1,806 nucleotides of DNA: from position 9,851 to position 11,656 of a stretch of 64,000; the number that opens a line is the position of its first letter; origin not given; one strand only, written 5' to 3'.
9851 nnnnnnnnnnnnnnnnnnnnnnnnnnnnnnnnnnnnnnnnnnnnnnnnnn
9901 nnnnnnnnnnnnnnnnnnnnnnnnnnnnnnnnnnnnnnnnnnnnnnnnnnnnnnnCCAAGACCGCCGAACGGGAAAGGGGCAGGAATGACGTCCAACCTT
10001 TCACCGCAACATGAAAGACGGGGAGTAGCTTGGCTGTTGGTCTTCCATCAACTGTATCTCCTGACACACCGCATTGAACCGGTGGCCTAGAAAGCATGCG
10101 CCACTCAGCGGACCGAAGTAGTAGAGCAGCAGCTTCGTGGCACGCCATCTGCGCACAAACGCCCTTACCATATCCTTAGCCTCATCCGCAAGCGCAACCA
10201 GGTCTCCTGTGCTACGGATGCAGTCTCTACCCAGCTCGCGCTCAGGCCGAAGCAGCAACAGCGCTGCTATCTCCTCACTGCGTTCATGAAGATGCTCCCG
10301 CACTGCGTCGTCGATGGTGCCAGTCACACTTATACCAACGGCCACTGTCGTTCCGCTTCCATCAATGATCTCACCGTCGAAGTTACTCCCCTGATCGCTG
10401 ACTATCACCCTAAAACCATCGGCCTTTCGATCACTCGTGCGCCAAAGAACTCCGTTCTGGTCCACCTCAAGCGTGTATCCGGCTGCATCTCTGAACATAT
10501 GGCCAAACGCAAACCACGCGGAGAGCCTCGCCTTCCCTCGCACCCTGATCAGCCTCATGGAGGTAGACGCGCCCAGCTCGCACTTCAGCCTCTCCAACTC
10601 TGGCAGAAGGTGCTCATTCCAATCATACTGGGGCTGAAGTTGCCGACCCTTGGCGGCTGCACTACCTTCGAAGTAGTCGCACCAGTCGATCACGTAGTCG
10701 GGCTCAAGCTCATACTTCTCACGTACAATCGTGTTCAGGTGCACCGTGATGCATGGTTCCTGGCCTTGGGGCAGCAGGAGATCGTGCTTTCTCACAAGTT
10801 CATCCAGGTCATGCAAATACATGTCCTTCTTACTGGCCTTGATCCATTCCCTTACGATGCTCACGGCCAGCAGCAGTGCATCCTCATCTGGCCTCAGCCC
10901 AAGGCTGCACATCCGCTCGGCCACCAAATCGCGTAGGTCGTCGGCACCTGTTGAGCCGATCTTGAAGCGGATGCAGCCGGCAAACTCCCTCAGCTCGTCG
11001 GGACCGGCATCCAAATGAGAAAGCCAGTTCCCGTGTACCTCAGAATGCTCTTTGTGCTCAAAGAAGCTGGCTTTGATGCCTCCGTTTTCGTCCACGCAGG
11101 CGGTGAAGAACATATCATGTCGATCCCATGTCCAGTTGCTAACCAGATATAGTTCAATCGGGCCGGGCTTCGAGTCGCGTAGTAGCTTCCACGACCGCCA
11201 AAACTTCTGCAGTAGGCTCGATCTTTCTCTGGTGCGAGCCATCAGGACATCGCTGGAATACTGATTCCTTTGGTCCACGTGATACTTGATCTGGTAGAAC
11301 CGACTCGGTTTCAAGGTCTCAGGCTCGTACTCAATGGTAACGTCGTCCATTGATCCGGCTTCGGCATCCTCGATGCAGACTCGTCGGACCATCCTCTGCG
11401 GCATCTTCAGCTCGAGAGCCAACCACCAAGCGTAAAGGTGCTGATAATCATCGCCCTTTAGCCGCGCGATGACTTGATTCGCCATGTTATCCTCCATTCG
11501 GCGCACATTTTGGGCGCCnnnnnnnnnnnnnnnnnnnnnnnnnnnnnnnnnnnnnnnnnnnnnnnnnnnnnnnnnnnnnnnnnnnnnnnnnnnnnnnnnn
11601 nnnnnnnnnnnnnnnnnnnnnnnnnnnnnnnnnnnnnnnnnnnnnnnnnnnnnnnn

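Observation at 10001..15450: Complete type III CBASS with Cap4 (DUF4297-SAVED) effector and CapH/CapP regulators; gene order is unusual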

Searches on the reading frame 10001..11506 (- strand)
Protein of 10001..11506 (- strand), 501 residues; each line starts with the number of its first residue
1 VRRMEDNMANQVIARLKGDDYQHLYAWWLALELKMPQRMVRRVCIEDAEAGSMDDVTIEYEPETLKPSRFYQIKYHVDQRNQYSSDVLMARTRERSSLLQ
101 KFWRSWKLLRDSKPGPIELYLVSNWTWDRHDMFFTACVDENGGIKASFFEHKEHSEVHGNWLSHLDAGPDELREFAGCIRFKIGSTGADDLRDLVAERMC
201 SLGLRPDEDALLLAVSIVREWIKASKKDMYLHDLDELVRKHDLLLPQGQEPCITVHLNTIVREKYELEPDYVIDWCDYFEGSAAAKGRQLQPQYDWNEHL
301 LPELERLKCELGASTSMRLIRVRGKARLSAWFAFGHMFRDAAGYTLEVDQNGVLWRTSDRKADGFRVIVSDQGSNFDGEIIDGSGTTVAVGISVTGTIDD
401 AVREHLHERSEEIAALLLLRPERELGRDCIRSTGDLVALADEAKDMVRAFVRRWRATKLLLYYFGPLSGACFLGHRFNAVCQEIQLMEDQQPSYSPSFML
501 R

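Call 3: search_protein_families(library=pfam, proteins=[window:10001-11506:-], max_evalue=0.01)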
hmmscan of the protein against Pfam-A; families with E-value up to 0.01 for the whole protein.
window:10001-11506:- (501 aa): 1 family
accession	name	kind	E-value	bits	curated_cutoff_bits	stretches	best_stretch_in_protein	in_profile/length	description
PF18145.6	SAVED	-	6.9e-23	81.8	26.2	1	314-498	15-188/190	SMODS-associated and fused to various effectors sensor domain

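Call 4: search_protein_families(library=padloc, proteins=[window:10001-11506:-], max_evalue=0.01)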
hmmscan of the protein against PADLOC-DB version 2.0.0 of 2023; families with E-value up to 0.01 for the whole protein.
window:10001-11506:- (501 aa): 18 families
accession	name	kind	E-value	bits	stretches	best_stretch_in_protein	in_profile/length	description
PDLC02007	SAVED3--SAVED_PDDEXK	-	6.9e-77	257.2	1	8-500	1-482/485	-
PDLC00741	Effector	-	1.7e-73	245.8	1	9-500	7-487/489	Endonuclease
PDLC02005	SAVED3--SAVED_PDDEXK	-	1.8e-73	245.7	1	13-500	11-481/483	-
PDLC02004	SAVED3--SAVED_PDDEXK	-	9.4e-55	184.6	1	8-498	1-488/490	-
PDLC00752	Effector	-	6.1e-54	181.7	1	8-499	1-505/508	Endonuclease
PDLC00737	Effector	-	1.3e-47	161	1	8-499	1-504/506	Endonuclease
PDLC00744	Effector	-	2.6e-41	140.1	1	222-500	220-493/495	Endonuclease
PDLC02012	SAVED5--SAVED_TIR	-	4.6e-20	70.1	1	253-490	169-378/404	-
PDLC00748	Effector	-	3.9e-17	60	1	288-487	274-458/473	Endonuclease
PDLC00750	Effector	-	4.1e-15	53.6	1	288-500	265-463/465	Endonuclease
PDLC02006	SAVED3--SAVED_PDDEXK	-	9.7e-12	42.4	1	290-500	267-462/463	-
PDLC03848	LmuA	-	3.1e-07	29.1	1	8-268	4-237/373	-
PDLC00728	Effector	-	4.5e-06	23.9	1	313-480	221-386/432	TIR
PDLC02018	Effector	-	8.4e-06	22.7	1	385-501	90-202/498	SAVED_peptidaseM48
PDLC00727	Effector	-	1.3e-05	21.9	1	316-500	391-576/590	TIR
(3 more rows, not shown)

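Call 8: search_solved_structures(query=window:10001-11506:-, max_evalue=0.01, show_alignments=1)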
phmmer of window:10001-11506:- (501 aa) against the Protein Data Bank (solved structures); distinct sequences matched with E-value up to 0.01: 4.
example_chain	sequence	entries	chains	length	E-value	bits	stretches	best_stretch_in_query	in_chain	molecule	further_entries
7yib_A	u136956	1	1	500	1.3e-11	47.1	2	8-89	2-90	CD-NTase-associated protein 4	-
7yia_A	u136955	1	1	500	8.5e-11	44.4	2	8-89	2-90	CD-NTase-associated protein 4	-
6vm6_A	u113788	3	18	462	2.4e-09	39.6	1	291-497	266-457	SAVED domain-containing protein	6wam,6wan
6vm5_A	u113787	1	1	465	2.3e-08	36.3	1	291-497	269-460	SAVED domain-containing protein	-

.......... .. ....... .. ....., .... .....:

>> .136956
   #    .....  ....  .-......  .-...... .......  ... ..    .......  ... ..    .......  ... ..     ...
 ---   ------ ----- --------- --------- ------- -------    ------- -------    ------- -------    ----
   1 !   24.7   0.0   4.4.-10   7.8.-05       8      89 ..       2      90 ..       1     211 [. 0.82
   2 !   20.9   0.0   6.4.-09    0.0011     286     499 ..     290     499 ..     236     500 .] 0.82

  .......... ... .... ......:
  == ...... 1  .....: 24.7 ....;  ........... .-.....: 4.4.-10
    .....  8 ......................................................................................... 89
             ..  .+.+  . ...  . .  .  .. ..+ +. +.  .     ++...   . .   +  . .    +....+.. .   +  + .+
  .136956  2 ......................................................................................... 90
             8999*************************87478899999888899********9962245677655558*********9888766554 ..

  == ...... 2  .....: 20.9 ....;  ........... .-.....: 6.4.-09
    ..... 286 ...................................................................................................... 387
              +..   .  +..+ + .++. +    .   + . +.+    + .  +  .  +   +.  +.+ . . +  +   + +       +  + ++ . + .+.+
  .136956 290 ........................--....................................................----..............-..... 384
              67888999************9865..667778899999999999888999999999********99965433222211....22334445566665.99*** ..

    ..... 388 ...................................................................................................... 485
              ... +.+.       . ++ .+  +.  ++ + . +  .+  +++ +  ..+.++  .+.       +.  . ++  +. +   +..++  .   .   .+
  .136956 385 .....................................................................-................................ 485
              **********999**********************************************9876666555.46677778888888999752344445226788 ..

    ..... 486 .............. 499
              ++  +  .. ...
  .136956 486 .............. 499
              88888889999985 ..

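Call 62: search_protein_families(library=ncbifam, proteins=[window:10001-11485:-], max_evalue=0.001)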
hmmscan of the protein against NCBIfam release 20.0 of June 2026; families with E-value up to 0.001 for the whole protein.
window:10001-11485:- (494 aa): 2 families
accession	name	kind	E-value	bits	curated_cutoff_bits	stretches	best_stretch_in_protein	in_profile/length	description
NF033611.0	SAVED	domain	2.4e-32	112.5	33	1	242-493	15-259/261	SAVED domain-containing protein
NF051438.1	CDNTAsocCap4MOROS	equivalog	7.5e-10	38.2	160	1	306-490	289-459/464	CD-NTase-associated endodeoxyribonuclease Cap4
